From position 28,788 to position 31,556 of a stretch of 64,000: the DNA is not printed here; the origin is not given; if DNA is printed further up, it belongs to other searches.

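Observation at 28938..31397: Lipoprotein built from ~22 RCC1-like blades with near-identical 111-bp DNA units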

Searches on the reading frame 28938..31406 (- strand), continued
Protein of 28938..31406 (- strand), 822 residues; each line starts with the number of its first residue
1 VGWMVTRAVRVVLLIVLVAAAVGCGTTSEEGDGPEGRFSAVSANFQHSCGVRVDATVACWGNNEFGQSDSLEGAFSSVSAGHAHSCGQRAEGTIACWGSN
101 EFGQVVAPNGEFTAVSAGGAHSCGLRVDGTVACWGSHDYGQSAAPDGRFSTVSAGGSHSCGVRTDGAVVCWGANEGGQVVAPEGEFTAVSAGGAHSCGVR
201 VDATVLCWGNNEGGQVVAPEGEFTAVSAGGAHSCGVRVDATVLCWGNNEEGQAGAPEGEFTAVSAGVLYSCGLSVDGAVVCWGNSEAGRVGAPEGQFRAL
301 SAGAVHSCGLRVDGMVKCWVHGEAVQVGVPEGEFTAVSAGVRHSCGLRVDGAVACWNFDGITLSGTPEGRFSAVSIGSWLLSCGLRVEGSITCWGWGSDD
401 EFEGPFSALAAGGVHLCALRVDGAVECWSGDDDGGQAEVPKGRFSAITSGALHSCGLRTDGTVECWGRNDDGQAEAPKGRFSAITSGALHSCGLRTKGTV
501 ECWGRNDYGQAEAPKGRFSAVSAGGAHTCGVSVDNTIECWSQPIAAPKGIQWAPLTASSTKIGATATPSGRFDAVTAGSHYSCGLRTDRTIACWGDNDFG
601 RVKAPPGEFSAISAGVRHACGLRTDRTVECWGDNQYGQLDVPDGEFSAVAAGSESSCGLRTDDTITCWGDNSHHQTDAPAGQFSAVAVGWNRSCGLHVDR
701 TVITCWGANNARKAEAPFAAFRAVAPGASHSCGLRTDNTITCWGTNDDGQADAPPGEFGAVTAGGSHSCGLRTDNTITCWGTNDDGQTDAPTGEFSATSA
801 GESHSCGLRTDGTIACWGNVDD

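Call 22: search_solved_structures(query=window:28938-31406:-, max_evalue=0.001, show_alignments=2)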
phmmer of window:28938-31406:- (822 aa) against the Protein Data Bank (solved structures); distinct sequences matched with E-value up to 0.001: 12.
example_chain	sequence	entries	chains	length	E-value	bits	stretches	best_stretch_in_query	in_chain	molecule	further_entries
7a0j_AAA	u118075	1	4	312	1.6e-26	95.8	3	162-250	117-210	Serine/threonine-protein kinase-like protein ACR4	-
6xzn_A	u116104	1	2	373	2.8e-06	28.8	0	753-789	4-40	Ultraviolet-B receptor UVR8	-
6xzm_A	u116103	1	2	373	3.4e-06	28.5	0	753-789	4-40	Ultraviolet-B receptor UVR8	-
4d9s_A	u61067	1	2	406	3.9e-06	28.3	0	751-789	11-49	UVB-resistance protein UVR8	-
4dnu_A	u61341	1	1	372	5e-06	27.9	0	753-788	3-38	AT5g63860/MGI19_6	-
6xzl_A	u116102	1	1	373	8.2e-06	27.2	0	753-789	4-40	Ultraviolet-B receptor UVR8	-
7vgg_B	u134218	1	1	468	9.1e-06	27.1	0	213-257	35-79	Ultraviolet-B receptor UVR8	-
8gqe_B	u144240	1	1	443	1.1e-05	26.8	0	753-788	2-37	Ultraviolet-B receptor UVR8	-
4dnv_A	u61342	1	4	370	1.1e-05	26.8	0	753-788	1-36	AT5g63860/MGI19_6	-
4dnw_A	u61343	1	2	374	2.5e-05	25.6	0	754-788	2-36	AT5g63860/MGI19_6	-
4nc4_A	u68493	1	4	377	5.4e-05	24.5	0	759-788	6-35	Ultraviolet-B receptor UVR8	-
4naa_A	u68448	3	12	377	0.0001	23.6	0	611-649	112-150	Ultraviolet-B receptor UVR8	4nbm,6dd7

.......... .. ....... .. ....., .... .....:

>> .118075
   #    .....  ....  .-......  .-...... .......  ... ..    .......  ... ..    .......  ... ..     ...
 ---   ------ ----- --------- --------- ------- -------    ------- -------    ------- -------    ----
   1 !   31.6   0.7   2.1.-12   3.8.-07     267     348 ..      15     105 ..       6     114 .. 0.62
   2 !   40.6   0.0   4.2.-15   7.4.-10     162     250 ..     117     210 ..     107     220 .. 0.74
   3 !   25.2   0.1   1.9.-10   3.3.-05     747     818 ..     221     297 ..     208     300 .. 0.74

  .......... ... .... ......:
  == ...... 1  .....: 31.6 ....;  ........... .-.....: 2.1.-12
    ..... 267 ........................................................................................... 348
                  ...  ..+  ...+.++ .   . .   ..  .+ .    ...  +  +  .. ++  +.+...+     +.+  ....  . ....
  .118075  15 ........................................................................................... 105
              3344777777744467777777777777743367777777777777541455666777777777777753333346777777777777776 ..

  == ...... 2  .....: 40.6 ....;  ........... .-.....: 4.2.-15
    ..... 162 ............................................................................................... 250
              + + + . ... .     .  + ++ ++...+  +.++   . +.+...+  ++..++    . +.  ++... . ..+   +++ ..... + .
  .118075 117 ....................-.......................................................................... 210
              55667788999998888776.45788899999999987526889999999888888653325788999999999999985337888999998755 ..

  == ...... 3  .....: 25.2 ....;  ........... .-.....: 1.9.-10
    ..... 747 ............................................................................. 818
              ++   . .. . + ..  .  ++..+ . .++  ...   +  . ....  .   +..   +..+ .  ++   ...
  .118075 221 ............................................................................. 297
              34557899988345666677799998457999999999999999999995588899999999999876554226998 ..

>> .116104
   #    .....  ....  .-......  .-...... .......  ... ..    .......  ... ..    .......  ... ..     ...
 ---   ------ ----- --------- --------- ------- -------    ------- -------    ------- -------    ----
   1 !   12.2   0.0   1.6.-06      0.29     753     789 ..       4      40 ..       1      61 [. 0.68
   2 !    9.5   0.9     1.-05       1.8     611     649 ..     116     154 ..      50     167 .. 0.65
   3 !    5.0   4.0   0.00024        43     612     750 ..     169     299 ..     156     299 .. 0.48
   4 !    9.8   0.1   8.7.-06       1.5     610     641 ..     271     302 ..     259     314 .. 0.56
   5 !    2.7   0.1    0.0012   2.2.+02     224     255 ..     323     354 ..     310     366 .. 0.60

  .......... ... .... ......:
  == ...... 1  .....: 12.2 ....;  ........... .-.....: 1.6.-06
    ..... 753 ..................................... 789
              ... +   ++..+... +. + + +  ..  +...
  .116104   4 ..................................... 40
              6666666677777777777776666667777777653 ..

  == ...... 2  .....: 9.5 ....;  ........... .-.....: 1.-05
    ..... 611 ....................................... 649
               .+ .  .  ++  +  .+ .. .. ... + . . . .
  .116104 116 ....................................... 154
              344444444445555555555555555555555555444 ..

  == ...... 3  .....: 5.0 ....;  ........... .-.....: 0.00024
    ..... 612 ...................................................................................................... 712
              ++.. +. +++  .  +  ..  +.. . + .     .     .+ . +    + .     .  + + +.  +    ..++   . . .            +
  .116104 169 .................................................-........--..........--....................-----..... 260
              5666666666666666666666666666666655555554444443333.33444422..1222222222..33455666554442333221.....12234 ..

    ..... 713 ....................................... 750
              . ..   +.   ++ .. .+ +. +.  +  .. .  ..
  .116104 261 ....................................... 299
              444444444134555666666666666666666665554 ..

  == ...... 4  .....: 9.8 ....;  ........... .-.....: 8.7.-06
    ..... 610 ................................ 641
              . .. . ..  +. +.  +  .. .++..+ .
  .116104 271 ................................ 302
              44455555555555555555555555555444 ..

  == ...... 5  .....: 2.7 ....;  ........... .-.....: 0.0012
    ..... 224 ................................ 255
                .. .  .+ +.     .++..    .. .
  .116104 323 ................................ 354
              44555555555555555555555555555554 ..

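Call 35: find_related_loci(query=window:28938-31406:-, collection=metagenome_contigs, flank=5000)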
Query window:28938-31406:- (822 aa) in metagenome_contigs; peptide patterns used: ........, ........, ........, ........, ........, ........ (x = any residue, [..] = any of these).
67 stretches matched a pattern; 59 encode a relative of the query (tblastn E <= 1e-3); 59 distinct loci.
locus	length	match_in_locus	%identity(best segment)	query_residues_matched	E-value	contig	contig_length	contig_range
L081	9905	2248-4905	37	25-822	2e-152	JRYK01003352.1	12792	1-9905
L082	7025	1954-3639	39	16-821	6e-97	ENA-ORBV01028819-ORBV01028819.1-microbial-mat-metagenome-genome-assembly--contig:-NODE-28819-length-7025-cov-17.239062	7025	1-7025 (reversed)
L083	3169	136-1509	38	25-822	1e-96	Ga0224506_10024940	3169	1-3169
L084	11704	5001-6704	36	35-819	5e-83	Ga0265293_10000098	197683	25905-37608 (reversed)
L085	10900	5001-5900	47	30-822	1e-72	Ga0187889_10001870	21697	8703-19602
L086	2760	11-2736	30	19-821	2e-100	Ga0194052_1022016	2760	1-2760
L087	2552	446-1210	46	34-819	1e-63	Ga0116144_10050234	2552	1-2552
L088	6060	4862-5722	43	28-819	6e-61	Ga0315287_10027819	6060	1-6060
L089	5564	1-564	55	34-819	2e-58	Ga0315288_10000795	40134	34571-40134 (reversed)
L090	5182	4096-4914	40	16-822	2e-56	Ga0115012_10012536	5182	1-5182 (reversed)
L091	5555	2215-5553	27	1-822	4e-54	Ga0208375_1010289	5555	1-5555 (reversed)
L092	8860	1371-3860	24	5-821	1e-49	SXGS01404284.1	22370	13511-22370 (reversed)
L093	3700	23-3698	35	38-821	4e-49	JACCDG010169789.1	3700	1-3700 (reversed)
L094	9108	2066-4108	27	22-822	9e-41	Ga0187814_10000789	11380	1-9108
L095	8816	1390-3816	26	38-821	7e-40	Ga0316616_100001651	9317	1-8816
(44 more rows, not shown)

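Call 43: predict_structure(alignment_id=A2)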
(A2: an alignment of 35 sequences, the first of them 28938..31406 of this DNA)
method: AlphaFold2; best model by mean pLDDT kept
length: 822 residues; sequences in the alignment: 35
mean_pLDDT: 88.8   pTM: 0.56
mean pLDDT of the five models: 88.8, 88.5, 88.3, 85.9, 84.3
residues with pLDDT >= 90: 611; 70-90: 124; 50-70: 25; < 50: 62
segments of 3 or more residues with pLDDT < 50: 1-32, 285-290, 543-562, 820-822
pLDDT, mean of each block of 10 residues (from residue 1): 34 28 30 74 92 95 88 97 97 98 97 98 98 98 98 98 98 98 98 98 98 96 97 97 93 92 92 90 57 78 88 89 64 94 93 84 80 89 95 83 94 94 93 89 97 96 95 93 95 96 88 92 91 88 45 36 70 95 97 88 94 97 98 95 98 97 98 96 96 93 89 86 95 97 96 98 97 98 95 98 96 89 40
secondary structure, 60 per line:
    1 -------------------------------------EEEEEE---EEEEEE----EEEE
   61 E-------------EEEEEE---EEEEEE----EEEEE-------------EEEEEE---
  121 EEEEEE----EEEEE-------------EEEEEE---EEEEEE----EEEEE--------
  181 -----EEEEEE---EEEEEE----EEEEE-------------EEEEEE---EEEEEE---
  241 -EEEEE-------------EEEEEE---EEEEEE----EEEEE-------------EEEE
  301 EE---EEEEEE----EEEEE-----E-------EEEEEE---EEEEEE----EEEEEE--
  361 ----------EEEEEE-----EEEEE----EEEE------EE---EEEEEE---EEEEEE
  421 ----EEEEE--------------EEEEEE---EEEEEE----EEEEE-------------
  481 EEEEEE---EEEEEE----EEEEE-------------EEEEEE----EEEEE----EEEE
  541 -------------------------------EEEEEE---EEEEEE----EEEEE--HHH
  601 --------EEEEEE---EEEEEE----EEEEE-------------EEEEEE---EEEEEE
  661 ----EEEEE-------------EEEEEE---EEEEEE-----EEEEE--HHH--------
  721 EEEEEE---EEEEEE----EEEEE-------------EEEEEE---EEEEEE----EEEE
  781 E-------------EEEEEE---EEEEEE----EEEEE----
elements in order (helices of 4 or more, strands of 3 or more residues): E38-43 E47-52 E57-61 E75-80 E84-89 E94-98 E112-117 E121-126 E131-135 E149-154 E158-163 E168-172 E186-191 E195-200 E205-209 E223-228 E232-237 E242-246 E260-265 E269-274 E279-283 E297-302 E306-311 E316-320 E334-339 E343-348 E353-358 E371-376 E382-386 E391-394 E406-411 E415-420 E425-429 E444-449 E453-458 E463-467 E481-486 E490-495 E500-504 E518-523 E528-532 E537-540 E572-577 E581-586 E591-595 E609-614 E618-623 E628-632 E646-651 E655-660 E665-669 E683-688 E692-697 E703-707 E721-726 E730-735 E740-744 E758-763 E767-772 E777-781 E795-800 E804-809 E814-818

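Call 45: fold_search(model_id=the predicted structure, library=pdb)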
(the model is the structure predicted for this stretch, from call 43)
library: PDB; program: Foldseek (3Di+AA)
matches with E <= 10: 1558; with E <= 0.001: 872
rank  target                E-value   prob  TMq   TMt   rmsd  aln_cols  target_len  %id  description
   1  1jtd_B                1.8e-18  1.00  0.26  0.77   4.2       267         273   26  Crystal structure of beta-lactamase inhibitor protein-II in complex with TEM-1 beta-lactamase (released 2001-10-03)
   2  3qi0_F                3.2e-18  1.00  0.20  0.50  11.6       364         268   22  Structural, thermodynamic and kinetic analysis of the picomolar binding affinity interaction of the beta-lactamase inh (released 2011-07-20)
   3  3qi0_C                5.4e-18  1.00  0.27  0.78   4.1       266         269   26  Structural, thermodynamic and kinetic analysis of the picomolar binding affinity interaction of the beta-lactamase inh (released 2011-07-20)
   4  3qi0_A                9.1e-18  1.00  0.20  0.50  11.6       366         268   22  Structural, thermodynamic and kinetic analysis of the picomolar binding affinity interaction of the beta-lactamase inh (released 2011-07-20)
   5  3qhy_B                1.7e-17  1.00  0.27  0.78   5.0       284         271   25  Structural, thermodynamic and kinetic analysis of the picomolar binding affinity interaction of the beta-lactamase inh (released 2011-07-20)
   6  7a0j_DDD              1.4e-16  1.00  0.27  0.77   3.8       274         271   28  Crystal structure of the CRINKLY WD40 ectodomain from the Arabidopsis thaliana receptor kinase ACR4 (released 2021-08-18)
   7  7a0j_BBB              3.7e-16  1.00  0.27  0.78   3.8       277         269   27  Crystal structure of the CRINKLY WD40 ectodomain from the Arabidopsis thaliana receptor kinase ACR4 (released 2021-08-18)
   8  7a0j_CCC              5.8e-16  1.00  0.27  0.72   4.3       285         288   28  Crystal structure of the CRINKLY WD40 ectodomain from the Arabidopsis thaliana receptor kinase ACR4 (released 2021-08-18)
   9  7a0k_C                2.0e-15  1.00  0.16  0.35  18.9       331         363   26  Crystal structure of the entire ectodomain from the Physcomitrella patens receptor kinase CR4 (released 2021-08-18)
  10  7a0k_A                2.1e-15  1.00  0.28  0.59   3.7       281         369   27  Crystal structure of the entire ectodomain from the Physcomitrella patens receptor kinase CR4 (released 2021-08-18)
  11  7a0k_G                2.2e-15  1.00  0.27  0.59   3.9       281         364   27  Crystal structure of the entire ectodomain from the Physcomitrella patens receptor kinase CR4 (released 2021-08-18)
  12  7a0j_AAA              2.3e-15  1.00  0.26  0.76   4.2       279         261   26  Crystal structure of the CRINKLY WD40 ectodomain from the Arabidopsis thaliana receptor kinase ACR4 (released 2021-08-18)
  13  4dnu                  2.5e-15  1.00  0.29  0.62   4.7       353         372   20  Crystal structure of the W285A mutant of UVB-resistance protein UVR8 (released 2012-03-07)
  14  7a0k_F                3.1e-15  1.00  0.27  0.59   3.9       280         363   27  Crystal structure of the entire ectodomain from the Physcomitrella patens receptor kinase CR4 (released 2021-08-18)
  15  7a0k_B                3.5e-15  1.00  0.27  0.60   3.9       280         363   28  Crystal structure of the entire ectodomain from the Physcomitrella patens receptor kinase CR4 (released 2021-08-18)
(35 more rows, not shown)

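Call 49: search_protein_families(library=padloc, proteins=[window:28938-31406:-], max_evalue=0.01)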
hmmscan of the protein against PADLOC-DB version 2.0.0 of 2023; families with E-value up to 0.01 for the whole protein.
window:28938-31406:- (822 aa): 0 families

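Call 50: search_protein_families(library=phrogs, proteins=[window:28938-31406:-], max_evalue=0.01)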
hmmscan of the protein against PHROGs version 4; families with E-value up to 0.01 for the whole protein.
window:28938-31406:- (822 aa): 3 families
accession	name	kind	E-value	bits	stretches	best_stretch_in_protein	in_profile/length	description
phrog_13857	-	tail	7e-15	55.6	0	208-286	646-727/743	tail protein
phrog_16766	-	DNA, RNA and nucleotide metabolism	6.9e-13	49.1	0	448-519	160-231/763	regulator of chromosome condensation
phrog_14472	-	unknown function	0.0027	18.7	0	405-426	18-39/65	-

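Call 61: find_encoding_contigs(protein=P0011, flank=6000, max_places=2)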
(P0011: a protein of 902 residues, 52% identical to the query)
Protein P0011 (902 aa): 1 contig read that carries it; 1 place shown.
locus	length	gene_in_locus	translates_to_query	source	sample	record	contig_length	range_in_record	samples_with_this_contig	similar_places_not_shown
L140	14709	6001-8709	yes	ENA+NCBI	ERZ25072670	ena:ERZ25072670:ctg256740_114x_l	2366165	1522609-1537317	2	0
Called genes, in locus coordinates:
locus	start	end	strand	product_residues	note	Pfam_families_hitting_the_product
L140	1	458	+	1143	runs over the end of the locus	PF08757:CotH, PF00932:LTD, PF17900:Peptidase_M1_N, PF01433:Peptidase_M1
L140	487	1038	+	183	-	PF12973:Cupin_7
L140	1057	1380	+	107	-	PF03992:ABM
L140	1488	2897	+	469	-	-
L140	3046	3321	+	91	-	PF24696:UGSC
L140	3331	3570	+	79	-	PF24696:UGSC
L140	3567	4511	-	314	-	PF03976:PPK2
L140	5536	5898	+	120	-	-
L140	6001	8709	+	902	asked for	PF13540:RCC1_2, PF25390:WD40_RLD, PF13540:RCC1_2 (weak), PF25390:WD40_RLD, PF13540:RCC1_2 (weak), PF25390:WD40_RLD (weak), PF13540:RCC1_2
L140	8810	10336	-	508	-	PF01039:Carboxyl_trans, PF03255:ACCA (faint)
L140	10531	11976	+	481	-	-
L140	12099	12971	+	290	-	PF02653:BPD_transp_2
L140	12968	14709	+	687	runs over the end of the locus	PF02653:BPD_transp_2, PF00005:ABC_tran, PF13304:AAA_21 (faint)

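Call 62: find_encoding_contigs(protein=P0007, flank=6000, max_places=2)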
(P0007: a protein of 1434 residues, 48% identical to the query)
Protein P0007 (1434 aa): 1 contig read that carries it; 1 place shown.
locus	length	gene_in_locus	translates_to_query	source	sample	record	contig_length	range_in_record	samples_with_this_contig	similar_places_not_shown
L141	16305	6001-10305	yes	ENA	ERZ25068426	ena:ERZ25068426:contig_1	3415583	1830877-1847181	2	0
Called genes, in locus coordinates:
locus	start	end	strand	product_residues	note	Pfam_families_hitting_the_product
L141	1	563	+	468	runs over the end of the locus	PF19295:SufBD_N, PF01458:SUFBD_core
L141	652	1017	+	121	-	-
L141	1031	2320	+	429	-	PF01458:SUFBD_core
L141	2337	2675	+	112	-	PF00355:Rieske, PF13806:Rieske_2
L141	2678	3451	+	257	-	PF02463:SMC_N (faint), PF00005:ABC_tran, PF13304:AAA_21 (faint)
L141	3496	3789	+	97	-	PF01329:Pterin_4a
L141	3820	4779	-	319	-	PF01156:IU_nuc_hydro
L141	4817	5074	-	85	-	PF01954:AF2212-like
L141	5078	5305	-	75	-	PF01156:IU_nuc_hydro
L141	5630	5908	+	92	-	-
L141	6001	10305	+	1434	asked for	PF13540:RCC1_2, PF25390:WD40_RLD, PF25390:WD40_RLD, PF25390:WD40_RLD, PF13540:RCC1_2, PF25390:WD40_RLD, PF13540:RCC1_2, PF25390:WD40_RLD, +3 more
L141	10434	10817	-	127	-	PF13650:Asp_protease_2 (weak), PF13975:gag-asp_proteas (weak)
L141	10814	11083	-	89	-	-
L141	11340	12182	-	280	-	PF00528:BPD_transp_1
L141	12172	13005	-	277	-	PF00528:BPD_transp_1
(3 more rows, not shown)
